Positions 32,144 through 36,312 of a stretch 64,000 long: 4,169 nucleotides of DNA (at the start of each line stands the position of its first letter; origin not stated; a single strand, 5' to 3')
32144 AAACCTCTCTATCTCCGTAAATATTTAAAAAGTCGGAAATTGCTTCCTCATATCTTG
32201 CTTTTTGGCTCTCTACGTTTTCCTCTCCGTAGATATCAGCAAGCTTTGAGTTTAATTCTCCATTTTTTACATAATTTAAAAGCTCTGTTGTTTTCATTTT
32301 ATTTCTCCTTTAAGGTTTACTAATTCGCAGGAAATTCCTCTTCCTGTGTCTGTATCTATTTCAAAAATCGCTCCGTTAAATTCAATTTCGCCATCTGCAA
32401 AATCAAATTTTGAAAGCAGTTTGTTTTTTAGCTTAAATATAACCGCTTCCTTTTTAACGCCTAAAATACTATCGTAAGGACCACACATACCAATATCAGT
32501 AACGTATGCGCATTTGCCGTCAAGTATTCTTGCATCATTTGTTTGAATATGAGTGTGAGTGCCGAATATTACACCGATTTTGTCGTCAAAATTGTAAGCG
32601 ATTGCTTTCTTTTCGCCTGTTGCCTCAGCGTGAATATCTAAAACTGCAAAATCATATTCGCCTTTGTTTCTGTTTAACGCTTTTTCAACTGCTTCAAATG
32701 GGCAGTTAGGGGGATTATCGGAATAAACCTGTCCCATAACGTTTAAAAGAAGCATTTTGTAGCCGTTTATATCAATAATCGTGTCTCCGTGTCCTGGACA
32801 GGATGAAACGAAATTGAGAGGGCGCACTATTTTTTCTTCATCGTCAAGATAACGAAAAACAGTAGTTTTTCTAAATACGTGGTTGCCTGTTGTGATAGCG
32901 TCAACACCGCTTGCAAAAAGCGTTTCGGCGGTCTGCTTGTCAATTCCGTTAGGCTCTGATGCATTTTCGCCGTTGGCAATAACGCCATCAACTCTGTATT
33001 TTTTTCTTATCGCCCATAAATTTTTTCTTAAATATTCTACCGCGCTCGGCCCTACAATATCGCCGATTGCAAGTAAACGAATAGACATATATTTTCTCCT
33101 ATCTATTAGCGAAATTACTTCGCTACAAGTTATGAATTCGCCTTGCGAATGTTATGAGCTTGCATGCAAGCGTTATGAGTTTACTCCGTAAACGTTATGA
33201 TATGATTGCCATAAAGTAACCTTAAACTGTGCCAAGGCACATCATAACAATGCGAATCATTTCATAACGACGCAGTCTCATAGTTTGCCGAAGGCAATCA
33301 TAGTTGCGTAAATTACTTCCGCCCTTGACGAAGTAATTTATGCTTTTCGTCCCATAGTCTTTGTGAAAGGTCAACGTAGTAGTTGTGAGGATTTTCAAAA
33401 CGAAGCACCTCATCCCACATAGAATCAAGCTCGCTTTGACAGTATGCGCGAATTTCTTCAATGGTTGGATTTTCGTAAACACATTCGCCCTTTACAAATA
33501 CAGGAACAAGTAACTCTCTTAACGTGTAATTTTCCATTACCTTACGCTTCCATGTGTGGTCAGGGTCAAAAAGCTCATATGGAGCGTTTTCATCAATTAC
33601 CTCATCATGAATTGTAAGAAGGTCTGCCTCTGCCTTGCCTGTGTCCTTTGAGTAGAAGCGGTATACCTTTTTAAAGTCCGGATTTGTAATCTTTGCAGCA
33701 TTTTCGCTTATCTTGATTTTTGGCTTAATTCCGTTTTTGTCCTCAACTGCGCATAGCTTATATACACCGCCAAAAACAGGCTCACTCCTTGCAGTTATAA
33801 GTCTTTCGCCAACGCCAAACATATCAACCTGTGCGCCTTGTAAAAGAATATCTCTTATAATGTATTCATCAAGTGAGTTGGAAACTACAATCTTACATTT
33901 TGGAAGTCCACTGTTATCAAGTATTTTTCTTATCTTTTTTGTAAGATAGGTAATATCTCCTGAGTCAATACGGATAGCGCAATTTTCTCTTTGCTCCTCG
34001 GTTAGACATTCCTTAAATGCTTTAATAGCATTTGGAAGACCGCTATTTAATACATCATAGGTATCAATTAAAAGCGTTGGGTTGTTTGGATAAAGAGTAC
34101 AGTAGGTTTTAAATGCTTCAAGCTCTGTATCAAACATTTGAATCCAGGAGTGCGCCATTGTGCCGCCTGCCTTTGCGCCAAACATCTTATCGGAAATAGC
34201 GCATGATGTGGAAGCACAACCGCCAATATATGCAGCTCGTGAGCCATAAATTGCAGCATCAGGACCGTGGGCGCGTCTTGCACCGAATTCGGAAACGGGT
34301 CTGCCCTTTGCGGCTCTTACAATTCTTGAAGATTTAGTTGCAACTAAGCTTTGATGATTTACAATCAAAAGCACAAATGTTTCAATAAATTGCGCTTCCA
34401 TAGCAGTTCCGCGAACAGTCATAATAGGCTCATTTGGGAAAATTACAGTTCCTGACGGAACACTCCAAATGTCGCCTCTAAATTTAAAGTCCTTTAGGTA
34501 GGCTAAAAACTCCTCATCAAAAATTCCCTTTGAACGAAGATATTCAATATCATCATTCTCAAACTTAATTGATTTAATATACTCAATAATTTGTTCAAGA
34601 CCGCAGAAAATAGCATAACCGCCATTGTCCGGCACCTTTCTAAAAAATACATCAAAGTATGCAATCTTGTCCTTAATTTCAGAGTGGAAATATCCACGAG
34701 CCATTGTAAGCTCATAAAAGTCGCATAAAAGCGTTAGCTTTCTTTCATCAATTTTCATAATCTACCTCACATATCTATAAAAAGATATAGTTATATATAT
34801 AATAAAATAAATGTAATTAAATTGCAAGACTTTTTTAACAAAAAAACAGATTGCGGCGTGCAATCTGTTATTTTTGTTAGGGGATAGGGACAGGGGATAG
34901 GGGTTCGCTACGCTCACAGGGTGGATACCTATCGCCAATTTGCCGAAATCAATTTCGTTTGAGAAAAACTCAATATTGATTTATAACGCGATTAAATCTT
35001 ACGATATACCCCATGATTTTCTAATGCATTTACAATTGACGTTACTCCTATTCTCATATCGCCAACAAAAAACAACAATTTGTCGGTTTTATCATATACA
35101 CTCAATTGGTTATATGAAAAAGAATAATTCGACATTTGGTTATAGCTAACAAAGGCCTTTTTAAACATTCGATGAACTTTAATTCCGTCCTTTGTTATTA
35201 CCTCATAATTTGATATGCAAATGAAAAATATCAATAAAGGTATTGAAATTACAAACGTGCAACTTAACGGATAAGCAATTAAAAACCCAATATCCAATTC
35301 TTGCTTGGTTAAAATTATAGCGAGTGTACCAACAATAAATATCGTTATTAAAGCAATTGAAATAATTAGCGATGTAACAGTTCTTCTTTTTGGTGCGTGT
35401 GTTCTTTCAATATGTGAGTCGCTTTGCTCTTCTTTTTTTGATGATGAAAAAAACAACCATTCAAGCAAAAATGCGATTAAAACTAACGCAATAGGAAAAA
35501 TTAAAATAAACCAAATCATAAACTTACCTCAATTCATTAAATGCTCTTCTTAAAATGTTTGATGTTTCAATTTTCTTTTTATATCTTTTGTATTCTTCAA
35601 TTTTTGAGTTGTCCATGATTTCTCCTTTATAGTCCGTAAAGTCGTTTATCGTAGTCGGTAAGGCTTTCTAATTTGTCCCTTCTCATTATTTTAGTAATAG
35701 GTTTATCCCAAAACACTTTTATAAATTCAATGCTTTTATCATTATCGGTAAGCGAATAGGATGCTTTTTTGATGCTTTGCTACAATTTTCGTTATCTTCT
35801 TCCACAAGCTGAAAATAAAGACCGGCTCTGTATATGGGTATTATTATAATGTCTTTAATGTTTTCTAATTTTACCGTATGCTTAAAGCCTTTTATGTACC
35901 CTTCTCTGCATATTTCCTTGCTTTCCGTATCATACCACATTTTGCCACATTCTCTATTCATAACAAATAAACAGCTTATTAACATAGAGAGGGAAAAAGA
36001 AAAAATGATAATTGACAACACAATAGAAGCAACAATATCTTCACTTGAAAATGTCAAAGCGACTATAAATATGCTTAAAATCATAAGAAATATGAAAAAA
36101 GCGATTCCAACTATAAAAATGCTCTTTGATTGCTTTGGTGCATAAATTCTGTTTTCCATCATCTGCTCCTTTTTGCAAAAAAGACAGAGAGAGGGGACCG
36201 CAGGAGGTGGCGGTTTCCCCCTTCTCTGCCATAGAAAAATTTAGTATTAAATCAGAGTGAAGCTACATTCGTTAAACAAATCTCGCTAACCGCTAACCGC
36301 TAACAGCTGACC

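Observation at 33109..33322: Four-copy family of composite intergenic elements: arrays of variable hairpins separated by the heptamer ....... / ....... around a conserved core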

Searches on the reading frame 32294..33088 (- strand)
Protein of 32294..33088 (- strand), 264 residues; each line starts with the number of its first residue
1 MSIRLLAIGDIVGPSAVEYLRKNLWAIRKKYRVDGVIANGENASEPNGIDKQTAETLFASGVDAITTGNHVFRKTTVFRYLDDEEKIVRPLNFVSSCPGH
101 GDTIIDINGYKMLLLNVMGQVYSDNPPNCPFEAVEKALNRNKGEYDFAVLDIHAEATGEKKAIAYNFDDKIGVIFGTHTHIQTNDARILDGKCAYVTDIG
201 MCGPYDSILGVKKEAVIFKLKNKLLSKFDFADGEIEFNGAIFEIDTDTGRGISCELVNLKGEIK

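Call 8: search_protein_families(library=pfam, proteins=[window:32294-33088:-])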
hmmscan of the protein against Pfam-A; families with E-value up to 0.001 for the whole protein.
window:32294-33088:- (264 aa): 2 families
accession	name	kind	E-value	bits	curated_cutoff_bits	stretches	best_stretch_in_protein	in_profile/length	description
PF13277.11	YmdB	-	1e-86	290.7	27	1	6-255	1-251/253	YmdB-like protein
PF00149.33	Metallophos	-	4.9e-07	30.8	21.5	1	3-181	1-190/191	Calcineurin-like phosphoesterase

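Call 10: find_encoding_contigs(protein=window:32294-33088:-, flank=3000, max_places=10)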
Protein window:32294-33088:- (264 aa): no gene with exactly this product is on record in the collection.
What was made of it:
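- Tried and rejected: Exact-protein look-up of the window's YmdB: not on record (call 10).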

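Call 49: find_homologous_proteins(query=window:32294-33088:-, max_evalue=1e-60)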
Query window:32294-33088:- (264 aa): 2365 proteins with E <= 1e-60 among 8000 candidates; the best 120 are listed.
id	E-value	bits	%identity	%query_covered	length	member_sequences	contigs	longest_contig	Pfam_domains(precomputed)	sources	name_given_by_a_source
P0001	4.4e-159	546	87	100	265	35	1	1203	PF13277.12,PF00149.34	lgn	-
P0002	2.3e-154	530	84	100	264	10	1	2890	PF13277.12,PF00149.34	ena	-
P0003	2.3e-153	527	84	100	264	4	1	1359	PF13277.12,PF00149.34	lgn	-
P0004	2.2e-148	511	82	100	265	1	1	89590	PF13277.12,PF00149.34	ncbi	-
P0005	1.4e-145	502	81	99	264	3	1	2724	PF13277.12,PF00149.34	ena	-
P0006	1.2e-144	499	81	100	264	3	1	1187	PF13277.12,PF00149.34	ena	-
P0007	2.0e-143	495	80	100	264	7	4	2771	PF13277.12,PF00149.34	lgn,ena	-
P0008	5.1e-143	493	79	100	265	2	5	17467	PF13277.12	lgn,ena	-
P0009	9.4e-143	492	79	100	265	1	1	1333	PF13277.12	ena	-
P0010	2.1e-142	491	79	99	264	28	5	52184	PF13277.12,PF00149.34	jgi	-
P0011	1.0e-140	486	77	100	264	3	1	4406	PF13277.12,PF00149.34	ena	-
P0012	6.5e-135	467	74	100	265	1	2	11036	PF13277.12,PF00149.34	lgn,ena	-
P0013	1.6e-134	465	77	99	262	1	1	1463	PF13277.12,PF00149.34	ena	-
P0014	3.1e-133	461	75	100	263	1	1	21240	PF13277.12,PF00149.34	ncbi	-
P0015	8.4e-129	447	73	99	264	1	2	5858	PF13277.12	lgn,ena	-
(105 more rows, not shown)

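Call 50: find_encoding_contigs(protein=P0004, flank=10000, max_places=3)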
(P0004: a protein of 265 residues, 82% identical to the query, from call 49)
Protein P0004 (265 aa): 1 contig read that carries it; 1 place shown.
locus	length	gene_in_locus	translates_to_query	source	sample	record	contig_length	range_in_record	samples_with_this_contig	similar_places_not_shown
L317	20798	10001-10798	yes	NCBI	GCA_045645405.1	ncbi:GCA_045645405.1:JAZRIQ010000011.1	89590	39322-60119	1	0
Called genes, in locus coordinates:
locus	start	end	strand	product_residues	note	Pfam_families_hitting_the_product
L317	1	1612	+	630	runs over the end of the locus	-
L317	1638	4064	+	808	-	PF01074:Glyco_hydro_38N, PF03065:Glyco_hydro_57 (faint), PF09261:Alpha-mann_mid, PF07748:Glyco_hydro_38C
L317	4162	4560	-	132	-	-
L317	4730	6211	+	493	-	PF00144:Beta-lactamase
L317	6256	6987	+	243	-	PF02540:NAD_synthase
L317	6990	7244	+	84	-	-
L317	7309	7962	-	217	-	-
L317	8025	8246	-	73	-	PF02229:PC4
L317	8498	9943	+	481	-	PF02749:QRPTase_N (faint), PF17767:NAPRTase_N, PF17956:NAPRTase_C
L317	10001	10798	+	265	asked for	PF00149:Metallophos (weak), PF13277:YmdB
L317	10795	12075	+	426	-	PF10509:GalKase_gal_bdg, PF00288:GHMP_kinases_N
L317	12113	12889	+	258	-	PF00753:Lactamase_B, PF23023:Anti-Pycsar_Apyc1, PF12706:Lactamase_B_2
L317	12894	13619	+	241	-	PF02527:GidB, PF13847:Methyltransf_31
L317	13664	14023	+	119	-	-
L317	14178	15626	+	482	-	PF00285:Citrate_synt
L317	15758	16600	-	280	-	-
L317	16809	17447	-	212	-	-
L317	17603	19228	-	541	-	PF16510:P22_portal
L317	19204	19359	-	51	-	-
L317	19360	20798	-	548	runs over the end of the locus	-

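Call 51: find_encoding_contigs(protein=P0002, flank=3000, max_places=3)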
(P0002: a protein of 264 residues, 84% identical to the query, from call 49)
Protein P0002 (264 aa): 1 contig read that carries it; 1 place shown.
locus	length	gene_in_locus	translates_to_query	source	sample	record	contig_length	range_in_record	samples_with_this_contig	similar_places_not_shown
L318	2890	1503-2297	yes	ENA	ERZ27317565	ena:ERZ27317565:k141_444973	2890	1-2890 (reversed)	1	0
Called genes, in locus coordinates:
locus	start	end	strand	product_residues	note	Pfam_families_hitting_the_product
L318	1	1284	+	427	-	?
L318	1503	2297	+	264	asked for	PF00149:Metallophos (weak), PF13277:YmdB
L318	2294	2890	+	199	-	?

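Call 69: find_encoding_contigs(protein=P0001, flank=1500, max_places=2)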
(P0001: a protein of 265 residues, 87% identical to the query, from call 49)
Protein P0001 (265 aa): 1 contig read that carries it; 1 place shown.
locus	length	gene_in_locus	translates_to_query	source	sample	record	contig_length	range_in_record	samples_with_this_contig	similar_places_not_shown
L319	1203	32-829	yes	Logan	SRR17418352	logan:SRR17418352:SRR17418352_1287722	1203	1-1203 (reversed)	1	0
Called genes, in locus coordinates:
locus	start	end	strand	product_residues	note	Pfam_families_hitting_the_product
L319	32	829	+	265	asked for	PF00149:Metallophos (weak), PF13277:YmdB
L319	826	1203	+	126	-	?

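Call 70: find_encoding_contigs(protein=P0003, flank=1500, max_places=2)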
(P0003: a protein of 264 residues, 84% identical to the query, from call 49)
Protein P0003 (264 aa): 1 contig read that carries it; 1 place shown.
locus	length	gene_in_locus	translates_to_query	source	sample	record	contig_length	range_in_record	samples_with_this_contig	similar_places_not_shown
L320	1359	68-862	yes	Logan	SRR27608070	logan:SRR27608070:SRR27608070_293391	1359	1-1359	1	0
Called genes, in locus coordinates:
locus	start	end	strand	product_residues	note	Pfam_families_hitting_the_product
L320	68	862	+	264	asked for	PF00149:Metallophos (weak), PF13277:YmdB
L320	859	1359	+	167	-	?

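Call 71: find_encoding_contigs(protein=P0005, flank=2500, max_places=2)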
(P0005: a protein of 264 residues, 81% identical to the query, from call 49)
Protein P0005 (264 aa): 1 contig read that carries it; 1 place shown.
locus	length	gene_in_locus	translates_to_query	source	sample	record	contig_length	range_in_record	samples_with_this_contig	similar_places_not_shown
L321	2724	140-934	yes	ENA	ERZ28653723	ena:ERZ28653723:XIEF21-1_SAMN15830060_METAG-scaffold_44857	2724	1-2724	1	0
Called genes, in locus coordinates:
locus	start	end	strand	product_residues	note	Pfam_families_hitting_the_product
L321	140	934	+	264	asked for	PF00149:Metallophos, PF13277:YmdB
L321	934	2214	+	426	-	PF10509:GalKase_gal_bdg, PF00288:GHMP_kinases_N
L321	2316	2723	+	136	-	?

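Call 72: find_encoding_contigs(protein=P0010, flank=10000, max_places=2)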
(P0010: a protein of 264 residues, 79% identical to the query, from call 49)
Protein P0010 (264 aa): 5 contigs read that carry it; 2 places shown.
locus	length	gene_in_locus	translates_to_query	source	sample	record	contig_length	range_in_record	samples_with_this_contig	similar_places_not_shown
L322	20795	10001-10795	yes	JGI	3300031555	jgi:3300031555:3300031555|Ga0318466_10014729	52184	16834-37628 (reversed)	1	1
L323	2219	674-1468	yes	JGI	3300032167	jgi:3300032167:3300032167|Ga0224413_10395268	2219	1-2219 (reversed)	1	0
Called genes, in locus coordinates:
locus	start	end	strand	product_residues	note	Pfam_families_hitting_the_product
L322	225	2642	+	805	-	PF01074:Glyco_hydro_38N, PF03065:Glyco_hydro_57 (weak), PF09261:Alpha-mann_mid, PF07748:Glyco_hydro_38C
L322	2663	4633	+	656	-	PF08757:CotH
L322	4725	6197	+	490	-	PF00144:Beta-lactamase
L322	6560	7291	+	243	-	PF02540:NAD_synthase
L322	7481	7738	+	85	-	-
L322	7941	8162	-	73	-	PF02229:PC4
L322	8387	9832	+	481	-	PF02749:QRPTase_N (faint), PF17767:NAPRTase_N, PF17956:NAPRTase_C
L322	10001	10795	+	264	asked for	PF00149:Metallophos (weak), PF13277:YmdB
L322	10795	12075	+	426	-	PF10509:GalKase_gal_bdg, PF00288:GHMP_kinases_N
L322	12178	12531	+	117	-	PF05635:23S_rRNA_IVP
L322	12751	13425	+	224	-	PF00753:Lactamase_B (weak), PF12706:Lactamase_B_2, PF23023:Anti-Pycsar_Apyc1 (weak)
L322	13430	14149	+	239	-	PF02527:GidB, PF13847:Methyltransf_31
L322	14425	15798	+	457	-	PF00285:Citrate_synt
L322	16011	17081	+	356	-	PF02086:MethyltransfD12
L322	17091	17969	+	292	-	PF04556:DpnII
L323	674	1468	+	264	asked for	PF00149:Metallophos (weak), PF13277:YmdB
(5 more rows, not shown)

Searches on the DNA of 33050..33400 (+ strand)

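Call 19: search_rna_families(source=window, start=33050, end=33400, threshold=evalue, max_evalue=10)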
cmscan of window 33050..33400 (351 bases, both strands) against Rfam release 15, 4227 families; matches with E-value up to 10: 3.
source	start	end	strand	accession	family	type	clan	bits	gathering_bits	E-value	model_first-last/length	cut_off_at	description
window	33086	33150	-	RF02980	freshwater-2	Cis-reg;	-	17.9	49.9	1.9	1-84/84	no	freshwater-2 RNA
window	33158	33294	-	RF02392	sau-53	Gene; sRNA;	-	13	100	3.8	1-192/192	no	Staphylococcus sRNA sau-53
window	33357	33400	+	RF00015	U4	Gene; snRNA; splicing;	CL00007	10.2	46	6.3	1-45/138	3'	U4 spliceosomal RNA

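Call 62: search_dna_similar(query=window:33100-33330:+, collection=phages, mode=distant, max_rows=10)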
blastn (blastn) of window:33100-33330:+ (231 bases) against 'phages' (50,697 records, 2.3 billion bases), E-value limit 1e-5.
No match.

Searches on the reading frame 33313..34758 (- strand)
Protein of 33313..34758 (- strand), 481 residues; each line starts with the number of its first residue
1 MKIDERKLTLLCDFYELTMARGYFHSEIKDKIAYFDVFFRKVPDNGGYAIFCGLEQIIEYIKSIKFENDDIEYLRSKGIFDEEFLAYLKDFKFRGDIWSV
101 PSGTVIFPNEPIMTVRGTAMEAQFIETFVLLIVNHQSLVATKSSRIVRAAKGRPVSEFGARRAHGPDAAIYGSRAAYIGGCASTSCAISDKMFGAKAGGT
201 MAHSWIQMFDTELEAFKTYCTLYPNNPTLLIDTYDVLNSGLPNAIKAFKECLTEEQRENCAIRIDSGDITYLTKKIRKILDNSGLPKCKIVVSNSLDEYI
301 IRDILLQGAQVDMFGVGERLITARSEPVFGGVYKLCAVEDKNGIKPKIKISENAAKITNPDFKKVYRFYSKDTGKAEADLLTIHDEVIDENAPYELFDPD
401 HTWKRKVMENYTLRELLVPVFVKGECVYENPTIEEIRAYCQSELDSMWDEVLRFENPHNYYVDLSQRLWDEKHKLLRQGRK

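Call 8: search_protein_families(library=pfam, proteins=[window:33313-34758:-])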
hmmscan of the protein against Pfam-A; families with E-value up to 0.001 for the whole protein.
window:33313-34758:- (481 aa): 4 families
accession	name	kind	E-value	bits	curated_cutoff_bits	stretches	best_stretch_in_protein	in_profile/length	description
PF17956.6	NAPRTase_C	-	8.7e-39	132.9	23.3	1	363-470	2-109/111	Nicotinate phosphoribosyltransferase C-terminal domain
PF17767.7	NAPRTase_N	-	1e-38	132.9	32.6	1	10-134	1-125/125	Nicotinate phosphoribosyltransferase (NAPRTase) N-terminal domain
PF02749.22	QRPTase_N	-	7.7e-06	26.5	27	1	83-137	31-82/82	Quinolinate phosphoribosyl transferase, N-terminal domain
PF04095.22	NAPRTase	-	8.5e-05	22.8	20.8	1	155-323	3-181/239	Nicotinate phosphoribosyltransferase (NAPRTase) family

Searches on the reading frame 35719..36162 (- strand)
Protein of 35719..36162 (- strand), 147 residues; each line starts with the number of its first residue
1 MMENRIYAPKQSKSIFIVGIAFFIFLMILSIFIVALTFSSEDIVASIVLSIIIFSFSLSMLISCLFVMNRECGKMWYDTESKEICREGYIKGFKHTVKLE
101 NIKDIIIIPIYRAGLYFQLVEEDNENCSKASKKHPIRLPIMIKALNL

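Call 25: search_protein_families(library=pfam, proteins=[window:35719-36162:-])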
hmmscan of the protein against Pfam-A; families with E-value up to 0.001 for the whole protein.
window:35719-36162:- (147 aa): 1 family
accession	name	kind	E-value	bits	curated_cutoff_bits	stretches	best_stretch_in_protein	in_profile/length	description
PF17353.8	DUF5381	-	2.8e-06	27.6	26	1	14-109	12-103/170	Family of unknown function (DUF5381)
